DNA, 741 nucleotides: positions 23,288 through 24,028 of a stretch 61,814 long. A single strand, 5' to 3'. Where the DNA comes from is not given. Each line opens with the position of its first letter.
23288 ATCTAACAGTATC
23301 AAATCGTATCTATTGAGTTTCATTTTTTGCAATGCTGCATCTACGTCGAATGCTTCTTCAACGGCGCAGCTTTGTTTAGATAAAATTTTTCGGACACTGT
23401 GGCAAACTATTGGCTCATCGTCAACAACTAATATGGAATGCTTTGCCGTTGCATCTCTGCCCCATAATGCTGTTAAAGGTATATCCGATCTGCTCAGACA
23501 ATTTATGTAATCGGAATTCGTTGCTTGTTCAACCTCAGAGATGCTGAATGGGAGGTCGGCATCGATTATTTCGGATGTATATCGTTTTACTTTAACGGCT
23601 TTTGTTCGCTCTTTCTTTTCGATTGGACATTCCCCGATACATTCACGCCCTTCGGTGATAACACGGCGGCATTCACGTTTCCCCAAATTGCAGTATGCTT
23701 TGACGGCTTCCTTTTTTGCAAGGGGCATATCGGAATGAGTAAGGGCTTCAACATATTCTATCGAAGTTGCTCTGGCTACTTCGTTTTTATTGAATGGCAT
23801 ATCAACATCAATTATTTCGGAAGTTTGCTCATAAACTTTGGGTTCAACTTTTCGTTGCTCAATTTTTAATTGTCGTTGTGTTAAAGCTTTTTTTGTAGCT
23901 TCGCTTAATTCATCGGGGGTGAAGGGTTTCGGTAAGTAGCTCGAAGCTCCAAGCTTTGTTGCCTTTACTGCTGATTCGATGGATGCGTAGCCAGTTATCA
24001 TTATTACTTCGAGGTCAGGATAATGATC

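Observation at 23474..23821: Dual-receiver protein whose inter-REC linker is a duplicated module flanking a CX6CX9CX3CP cysteine cluster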

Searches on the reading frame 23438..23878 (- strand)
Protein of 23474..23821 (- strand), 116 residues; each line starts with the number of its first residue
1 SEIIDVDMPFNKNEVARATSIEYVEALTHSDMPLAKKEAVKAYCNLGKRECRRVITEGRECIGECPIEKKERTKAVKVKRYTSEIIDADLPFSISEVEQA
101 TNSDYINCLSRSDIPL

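Call 3: search_protein_families(library=pfam, proteins=[window:23474-23821:-], max_evalue=1)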
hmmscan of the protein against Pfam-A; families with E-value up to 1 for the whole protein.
window:23474-23821:- (116 aa): 0 families

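Call 4: search_protein_families(library=ncbifam, proteins=[window:23474-23821:-], max_evalue=1)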
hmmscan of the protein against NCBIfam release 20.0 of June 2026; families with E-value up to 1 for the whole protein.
window:23474-23821:- (116 aa): 0 families

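Call 17: find_homologous_proteins(query=A2, max_evalue=0.01)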
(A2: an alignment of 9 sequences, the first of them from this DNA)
Query A2 (9 sequences) (143 aa, profile of the alignment): 79 proteins with E <= 0.01 among 3295 candidates.
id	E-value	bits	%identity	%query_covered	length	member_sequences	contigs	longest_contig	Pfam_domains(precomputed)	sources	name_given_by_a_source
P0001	8.5e-68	244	65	88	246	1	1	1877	PF00072.31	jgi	jgi:CheY-like chemotaxis protein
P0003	1.5e-66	240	64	90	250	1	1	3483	PF00072.31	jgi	jgi:CheY-like chemotaxis protein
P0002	4.9e-62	226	69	85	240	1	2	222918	PF00072.31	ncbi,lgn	-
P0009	1.0e-52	196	55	89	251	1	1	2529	PF00072.31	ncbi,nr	ncbi:MAG: response regulator, partial [Bacteroidales bacterium]|nr:response regulator [Bacteroidales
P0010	1.1e-44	170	53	85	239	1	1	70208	PF00072.31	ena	-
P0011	1.7e-42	162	53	80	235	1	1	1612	PF00072.31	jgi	-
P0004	3.0e-36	142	70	55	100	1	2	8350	-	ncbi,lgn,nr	ncbi:MAG: hypothetical protein KJ963_00455 [Bacteroidetes bacterium]|nr:hypothetical protein [Bacter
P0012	5.9e-35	138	55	71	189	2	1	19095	PF00072.31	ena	-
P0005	6.8e-35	138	70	56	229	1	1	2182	PF00072.31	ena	-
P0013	2.2e-34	136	55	71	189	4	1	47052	PF00072.31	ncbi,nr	ncbi:MAG TPA: hypothetical protein DEP53_20570 [Bacteroidetes bacterium]|nr:hypothetical protein [Ba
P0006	2.4e-34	136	64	52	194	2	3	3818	PF00072.31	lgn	-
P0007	7.2e-33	131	60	50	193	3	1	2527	PF00072.31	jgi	jgi:CheY-like chemotaxis protein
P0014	6.9e-31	125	71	48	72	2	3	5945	-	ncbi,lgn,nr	ncbi:MAG: hypothetical protein KKF20_05405 [Bacteroidetes bacterium]|nr:hypothetical protein [Bacter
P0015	3.0e-30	123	39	84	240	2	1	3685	PF00072.31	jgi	jgi:CheY-like chemotaxis protein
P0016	1.2e-28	118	40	86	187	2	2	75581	-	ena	-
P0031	2.2e-19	88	37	85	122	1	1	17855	-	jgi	jgi:hypothetical protein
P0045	6.9e-17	80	40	86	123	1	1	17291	-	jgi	jgi:hypothetical protein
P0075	1.7e-8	52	29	64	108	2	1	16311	-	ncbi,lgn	ncbi:MAG: hypothetical protein ACE14V_07615 [bacterium]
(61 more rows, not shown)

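Call 18: search_solved_structures(query=A2, max_evalue=10, show_alignments=2)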
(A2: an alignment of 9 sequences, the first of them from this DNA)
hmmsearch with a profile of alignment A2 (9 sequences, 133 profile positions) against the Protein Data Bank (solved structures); distinct sequences matched with E-value up to 10: 0.

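Call 23: search_protein_representatives(alignment_id=A2)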
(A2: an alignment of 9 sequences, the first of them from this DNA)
Query: 9 sequences, 133 profile positions. Proteins with E-value up to 0.001 (for the whole library): 50; up to 1e-10: 38; up to 1e-30: 7. The best 50 are listed.
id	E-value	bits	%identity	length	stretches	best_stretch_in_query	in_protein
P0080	1.0e-63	229.5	-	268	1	3-133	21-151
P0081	3.0e-61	221.5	-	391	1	3-133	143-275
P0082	5.3e-36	139.8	-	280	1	3-105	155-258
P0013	6.9e-35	136.2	-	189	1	17-104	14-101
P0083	6.6e-34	133.0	-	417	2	3-127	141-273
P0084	1.4e-31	125.5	-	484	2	5-115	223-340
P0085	5.7e-31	123.5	-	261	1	3-83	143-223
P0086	3.7e-30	120.9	-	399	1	3-125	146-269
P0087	1.2e-29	119.2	-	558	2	4-120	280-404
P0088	1.0e-28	116.3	-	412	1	3-131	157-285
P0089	3.0e-27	111.5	-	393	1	3-124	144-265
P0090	2.5e-26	108.5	-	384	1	3-125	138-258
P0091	3.8e-26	107.9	-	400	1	5-125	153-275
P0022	6.5e-26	107.1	-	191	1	14-132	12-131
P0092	4.8e-25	104.3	-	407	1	5-124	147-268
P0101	4.0e-14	69.0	-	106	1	38-121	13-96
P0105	1.8e-12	63.6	-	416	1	4-115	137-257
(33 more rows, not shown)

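Call 27: list_cluster_members(proteins=[P0081, P0086, P0088, P0089, P0090, P0091, P0092, P0105, P0087, P0101])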
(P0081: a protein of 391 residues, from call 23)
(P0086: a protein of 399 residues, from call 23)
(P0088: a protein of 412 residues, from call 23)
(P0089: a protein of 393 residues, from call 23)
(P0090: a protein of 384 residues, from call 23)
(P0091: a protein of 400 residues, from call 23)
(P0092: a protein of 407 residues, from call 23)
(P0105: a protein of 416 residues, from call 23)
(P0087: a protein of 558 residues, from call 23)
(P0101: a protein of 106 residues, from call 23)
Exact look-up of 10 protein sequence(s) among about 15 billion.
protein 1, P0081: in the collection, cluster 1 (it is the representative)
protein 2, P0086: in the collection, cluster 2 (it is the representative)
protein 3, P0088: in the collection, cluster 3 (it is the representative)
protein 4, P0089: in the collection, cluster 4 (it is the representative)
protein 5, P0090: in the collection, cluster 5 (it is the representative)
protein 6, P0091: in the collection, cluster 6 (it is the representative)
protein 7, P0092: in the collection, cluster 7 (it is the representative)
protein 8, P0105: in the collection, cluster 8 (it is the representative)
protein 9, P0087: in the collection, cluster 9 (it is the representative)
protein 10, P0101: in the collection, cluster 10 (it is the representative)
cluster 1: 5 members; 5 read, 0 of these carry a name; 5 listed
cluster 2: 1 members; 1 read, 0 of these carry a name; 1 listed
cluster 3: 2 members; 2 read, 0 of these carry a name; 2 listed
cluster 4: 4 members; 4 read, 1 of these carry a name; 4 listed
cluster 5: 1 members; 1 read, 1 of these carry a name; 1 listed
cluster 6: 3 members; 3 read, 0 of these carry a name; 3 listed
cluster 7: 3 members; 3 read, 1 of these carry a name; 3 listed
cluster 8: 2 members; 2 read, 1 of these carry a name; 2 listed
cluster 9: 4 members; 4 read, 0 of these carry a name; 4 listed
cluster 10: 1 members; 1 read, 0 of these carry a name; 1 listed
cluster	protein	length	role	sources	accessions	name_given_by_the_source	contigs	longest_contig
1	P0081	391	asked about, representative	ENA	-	-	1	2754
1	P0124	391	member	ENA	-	-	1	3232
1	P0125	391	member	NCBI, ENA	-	-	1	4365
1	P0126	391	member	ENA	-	-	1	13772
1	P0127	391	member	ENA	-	-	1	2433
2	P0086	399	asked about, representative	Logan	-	-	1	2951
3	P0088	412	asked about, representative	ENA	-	-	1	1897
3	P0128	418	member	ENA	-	-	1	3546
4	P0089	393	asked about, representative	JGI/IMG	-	-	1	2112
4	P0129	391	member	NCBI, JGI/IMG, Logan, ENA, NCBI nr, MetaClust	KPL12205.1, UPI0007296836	hypothetical protein AMJ85_01550 [candidate division BRC1 bacterium SM23_51] | MAG: hypothetical protein AMJ85_01550 [candidate division BRC1 bacterium SM23_51] | status=active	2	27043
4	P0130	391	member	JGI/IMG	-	-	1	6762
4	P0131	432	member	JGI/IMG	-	-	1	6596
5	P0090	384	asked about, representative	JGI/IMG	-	DNA-binding NtrC family response regulator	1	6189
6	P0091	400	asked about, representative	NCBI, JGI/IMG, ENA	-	-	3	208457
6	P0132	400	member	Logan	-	-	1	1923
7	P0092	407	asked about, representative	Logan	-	-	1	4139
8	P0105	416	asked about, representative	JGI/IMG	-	DNA-binding response OmpR family regulator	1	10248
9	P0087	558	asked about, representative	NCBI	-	-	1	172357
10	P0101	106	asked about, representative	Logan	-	-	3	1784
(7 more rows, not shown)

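Call 31: find_encoding_contigs(protein=P0091, flank=8000, max_places=2)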
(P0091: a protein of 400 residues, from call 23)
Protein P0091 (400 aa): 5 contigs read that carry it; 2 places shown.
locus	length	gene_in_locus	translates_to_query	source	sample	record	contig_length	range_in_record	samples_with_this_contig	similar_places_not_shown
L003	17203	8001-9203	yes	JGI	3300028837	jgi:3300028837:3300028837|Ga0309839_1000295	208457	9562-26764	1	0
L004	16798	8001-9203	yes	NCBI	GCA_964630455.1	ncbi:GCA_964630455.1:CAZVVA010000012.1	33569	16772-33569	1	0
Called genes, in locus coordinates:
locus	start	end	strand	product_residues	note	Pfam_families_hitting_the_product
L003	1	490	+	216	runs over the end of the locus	-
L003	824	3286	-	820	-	PF13567:DUF4131, PF03772:Competence, PF00753:Lactamase_B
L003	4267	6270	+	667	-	PF09308:LuxQ-periplasm (faint), PF14827:dCache_3 (weak), PF17201:Cache_3-Cache_2, PF17203:sCache_3_2 (faint), PF17202:sCache_3_3, PF00672:HAMP, PF00512:HisKA, PF02518:HATPase_c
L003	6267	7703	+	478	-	PF00072:Response_reg, PF00158:Sigma54_activat, PF14532:Sigma54_activ_2, PF20030:bpMoxR (weak), PF07724:AAA_2, PF07728:AAA_5, PF25601:AAA_lid_14, PF02954:HTH_8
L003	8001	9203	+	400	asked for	PF00072:Response_reg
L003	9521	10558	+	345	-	PF04015:DUF362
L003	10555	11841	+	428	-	PF04055:Radical_SAM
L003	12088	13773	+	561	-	PF02690:Na_Pi_cotrans, PF01895:PhoU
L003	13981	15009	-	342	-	PF00348:polyprenyl_synt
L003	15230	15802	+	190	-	PF00174:Oxidored_molyb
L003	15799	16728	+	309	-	PF01008:IF-2B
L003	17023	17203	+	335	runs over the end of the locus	PF01408:GFO_IDH_MocA, PF02894:GFO_IDH_MocA_C, PF22725:GFO_IDH_MocA_C3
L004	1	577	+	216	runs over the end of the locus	-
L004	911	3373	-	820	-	PF13567:DUF4131, PF03772:Competence, PF00753:Lactamase_B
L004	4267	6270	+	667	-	PF09308:LuxQ-periplasm (faint), PF14827:dCache_3 (weak), PF17201:Cache_3-Cache_2, PF17203:sCache_3_2 (faint), PF17202:sCache_3_3, PF00672:HAMP, PF00512:HisKA, PF02518:HATPase_c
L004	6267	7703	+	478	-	PF00072:Response_reg, PF00158:Sigma54_activat, PF14532:Sigma54_activ_2, PF20030:bpMoxR (weak), PF07724:AAA_2, PF07728:AAA_5, PF25601:AAA_lid_14, PF02954:HTH_8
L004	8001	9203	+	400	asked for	PF00072:Response_reg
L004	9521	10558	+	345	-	PF04015:DUF362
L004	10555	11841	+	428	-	PF04055:Radical_SAM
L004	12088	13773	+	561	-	PF02690:Na_Pi_cotrans, PF01895:PhoU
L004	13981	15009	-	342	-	PF00348:polyprenyl_synt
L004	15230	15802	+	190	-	PF00174:Oxidored_molyb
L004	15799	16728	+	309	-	PF01008:IF-2B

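Call 32: find_encoding_contigs(protein=P0010, flank=8000, max_places=2)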
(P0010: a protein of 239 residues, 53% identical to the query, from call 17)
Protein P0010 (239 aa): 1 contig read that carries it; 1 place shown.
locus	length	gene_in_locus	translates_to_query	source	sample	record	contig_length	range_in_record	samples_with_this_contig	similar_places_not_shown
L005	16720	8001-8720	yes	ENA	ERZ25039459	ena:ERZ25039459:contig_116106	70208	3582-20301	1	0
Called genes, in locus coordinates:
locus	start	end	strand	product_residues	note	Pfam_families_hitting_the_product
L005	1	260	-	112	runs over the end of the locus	-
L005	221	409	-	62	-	PF13635:DUF4143 (weak)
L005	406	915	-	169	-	PF13173:AAA_14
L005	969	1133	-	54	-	-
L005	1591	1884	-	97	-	-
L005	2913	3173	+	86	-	-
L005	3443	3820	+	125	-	PF02518:HATPase_c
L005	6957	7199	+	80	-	PF25601:AAA_lid_14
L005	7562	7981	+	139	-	PF00072:Response_reg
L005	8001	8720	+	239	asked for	PF00072:Response_reg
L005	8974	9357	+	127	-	PF02082:Rrf2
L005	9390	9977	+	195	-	PF01750:HycI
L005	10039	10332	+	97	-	PF13534:Fer4_17, PF13237:Fer4_10 (weak), PF13183:Fer4_8, PF12838:Fer4_7 (weak), PF13187:Fer4_9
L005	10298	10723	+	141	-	-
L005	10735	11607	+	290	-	PF02754:CCG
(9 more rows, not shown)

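Call 43: find_related_loci(query=A2, collection=genome_contigs, flank=8000)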
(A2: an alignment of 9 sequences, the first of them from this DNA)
Query A2 (143 aa) in genome_contigs; peptide patterns used: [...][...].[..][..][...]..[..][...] (x = any residue, [..] = any of these).
93 stretches matched a pattern; 26 encode a relative of the query (tblastn E <= 1e-3); 26 distinct loci.
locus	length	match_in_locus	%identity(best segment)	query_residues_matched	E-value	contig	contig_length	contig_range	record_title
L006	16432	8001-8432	90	1-143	3e-87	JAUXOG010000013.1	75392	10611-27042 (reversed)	MAG: Bacteroidota bacterium isolate C1_metabat.bin.52 C1_k141_30564, whole genome shotgun sequence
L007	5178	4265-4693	81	1-143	2e-80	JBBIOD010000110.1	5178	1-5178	MAG: Ignavibacteriales bacterium isolate FAS170219_bin_271 NODE_7212_length_5178_cov_9.192075, whole genome shotgun sequ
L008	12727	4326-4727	70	13-143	1e-64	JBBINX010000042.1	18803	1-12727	MAG: Ignavibacteriales bacterium isolate PGF172224_bin_266 NODE_1318_length_18803_cov_5.604865, whole genome shotgun seq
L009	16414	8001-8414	63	9-143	3e-59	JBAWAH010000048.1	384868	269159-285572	MAG: Bacteroidota bacterium isolate MFD09378_ilm_asm_bin8 k127_71890, whole genome shotgun sequence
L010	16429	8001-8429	63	4-143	5e-59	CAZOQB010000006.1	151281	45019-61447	MAG TPA_asm: uncultured Ignavibacteriaceae bacterium isolate binchicken_co191_10 genome assembly, contig: NODE_104_lengt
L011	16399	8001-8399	69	13-143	2e-58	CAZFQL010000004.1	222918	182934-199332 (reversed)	MAG TPA_asm: uncultured Chlorobiaceae bacterium isolate SRP302447_co3_354 genome assembly, contig: NODE_148_length_22291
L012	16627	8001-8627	65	10-143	6e-58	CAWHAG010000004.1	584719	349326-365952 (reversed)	MAG: Ignavibacteriota bacterium isolate MFD04408.bin.1.36 genome assembly, contig: contig_85649, whole genome shotgun se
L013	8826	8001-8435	62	3-143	9e-58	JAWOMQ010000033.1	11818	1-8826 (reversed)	MAG: Bacteroidota bacterium isolate bin_71 c_000001199849, whole genome shotgun sequence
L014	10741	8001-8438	62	5-143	8e-58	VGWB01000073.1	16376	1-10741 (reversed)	MAG: Ignavibacteria bacterium isolate M_DeepCast_400m_m2_062 M_DeepCast_400m_m2_062_Ga0194112_10005884, whole genome sho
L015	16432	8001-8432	69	17-143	7e-58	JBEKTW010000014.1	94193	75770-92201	MAG: Bacteroidota bacterium isolate SPRUCE 567 SPRUCE_567_14, whole genome shotgun sequence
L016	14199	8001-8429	61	5-143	1e-54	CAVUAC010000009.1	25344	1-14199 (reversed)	MAG: uncultured Bacteroidetes bacterium isolate MFD04408.bin.2.163 genome assembly, contig: contig_108399, whole genome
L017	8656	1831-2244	60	3-143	3e-54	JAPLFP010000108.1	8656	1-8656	MAG: Ignavibacteriales bacterium isolate LacPavin_0920_SED5_MAG_52_10 LacPavin_0920_SED5_scaffold_971315, whole genome s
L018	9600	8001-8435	57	2-143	1e-53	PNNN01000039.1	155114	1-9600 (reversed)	MAG: Chlorobiaceae bacterium isolate SW.3.66 SW_1000035_155114, whole genome shotgun sequence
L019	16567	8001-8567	61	10-143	3e-53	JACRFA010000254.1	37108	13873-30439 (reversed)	MAG: Ignavibacteriae bacterium isolate NC_groundwater_1713_Pr3_B-0.1um_53_10 SR-2_scaffold_141_3484330, whole genome sho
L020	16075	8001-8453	60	4-143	4e-57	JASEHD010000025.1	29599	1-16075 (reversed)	MAG: Bacteroidota bacterium isolate Yes70-14 NODE_25_length_29599_cov_5.513268, whole genome shotgun sequence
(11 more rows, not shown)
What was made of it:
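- The hosts are mostly anaerobes with a reducing cytoplasm (inference from the MAG labels in call 43).
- Tried and rejected: It was redone with the 9-sequence alignment A2 (call 43).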

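Call 49: predict_structure(alignment_id=A4)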
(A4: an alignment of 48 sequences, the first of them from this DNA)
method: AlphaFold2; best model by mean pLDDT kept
length: 135 residues; sequences in the alignment: 48
mean_pLDDT: 78.9   pTM: 0.42
mean pLDDT of the five models: 78.9, 76.4, 76.2, 75.6, 75.1
residues with pLDDT >= 90: 35; 70-90: 58; 50-70: 42; < 50: 0
segments of 3 or more residues with pLDDT < 50: none
pLDDT, mean of each block of 10 residues (from residue 1): 59 71 89 75 78 93 92 91 65 70 88 83 81 58
secondary structure, 60 per line:
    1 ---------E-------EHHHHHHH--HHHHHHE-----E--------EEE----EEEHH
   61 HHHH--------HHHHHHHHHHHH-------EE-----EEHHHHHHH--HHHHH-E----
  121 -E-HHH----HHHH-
elements in order: H19-25 H28-33 E49-51 E56-58 H59-64 H73-84 H101-107 H110-114 H131-134
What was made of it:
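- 23603..23695 (-): Cys4 module (aa 182-212): YC-NLGKRE-C-x9-C-x3-CP followed by a Lys-rich helix. It contains C183, G186, C190, C200 and C204. AF2 pLDDT is 91-93 (call 49).
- AF2 is confident for the Cys module, with pLDDT 91-93 (call 49). The Cys module is strongly basic and is followed by a predicted helix at linker residues 73-84 (call 49).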

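Call 53: fold_search(model_id=the predicted structure, library=pdb)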
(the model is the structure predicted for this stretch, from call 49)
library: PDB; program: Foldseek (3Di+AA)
matches with E <= 10: 4; with E <= 0.001: 0
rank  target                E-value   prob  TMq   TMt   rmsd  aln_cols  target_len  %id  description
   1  2ea6_MODEL_1_A        6.3e+00  0.04  0.16  0.25  11.4        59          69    8  Solution Structure of the RING domain of the human ring finger protein 4 (released 2007-07-31)
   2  2puy_A                7.3e+00  0.06  0.21  0.36   5.1        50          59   14  Crystal Structure of the BHC80 PHD finger (released 2007-08-14)
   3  6fhq_A                7.8e+00  0.03  0.15  0.26   6.8        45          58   13  Crystal structure of human BAZ2B PHD zinc finger in complex with Fr 21 (released 2018-03-21)
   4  4qf3_A                8.9e+00  0.02  0.14  0.25   7.1        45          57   13  Crystal structure of human BAZ2B PHD zinc finger in the free form (released 2014-07-02)
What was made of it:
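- The only structural neighbours are non-significant RING/PHD zinc fingers (call 53). The weak structural neighbours are Zn fingers (call 53). The nearest folds, though not significant, are zinc fingers (call 53).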

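Call 56: find_encoding_contigs(protein=P0075, flank=6000, max_places=3)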
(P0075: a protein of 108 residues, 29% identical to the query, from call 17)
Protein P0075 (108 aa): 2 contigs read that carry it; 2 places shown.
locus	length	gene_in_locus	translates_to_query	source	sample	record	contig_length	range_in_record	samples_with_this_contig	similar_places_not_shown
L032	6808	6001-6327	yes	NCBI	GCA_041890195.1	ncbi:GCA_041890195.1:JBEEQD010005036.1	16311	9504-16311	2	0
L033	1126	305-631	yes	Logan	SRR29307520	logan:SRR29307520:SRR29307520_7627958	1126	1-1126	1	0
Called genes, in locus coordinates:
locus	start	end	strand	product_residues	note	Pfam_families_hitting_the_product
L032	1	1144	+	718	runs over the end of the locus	PF00149:Metallophos, PF13360:PQQ_2, PF13570:Beta-prop_ACSF4, PF25292:Beta-prop_CGLA (faint), PF13360:PQQ_2, PF13570:Beta-prop_ACSF4, PF01011:PQQ, PF13360:PQQ_2, +1 more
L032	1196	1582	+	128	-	PF05635:23S_rRNA_IVP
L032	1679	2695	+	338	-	PF00586:AIRS, PF02769:AIRS_C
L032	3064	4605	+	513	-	PF06739:SBBP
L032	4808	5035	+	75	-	PF04255:DUF433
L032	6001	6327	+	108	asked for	-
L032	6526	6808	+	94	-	PF13534:Fer4_17, PF13183:Fer4_8, PF13187:Fer4_9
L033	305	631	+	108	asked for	-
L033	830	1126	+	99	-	?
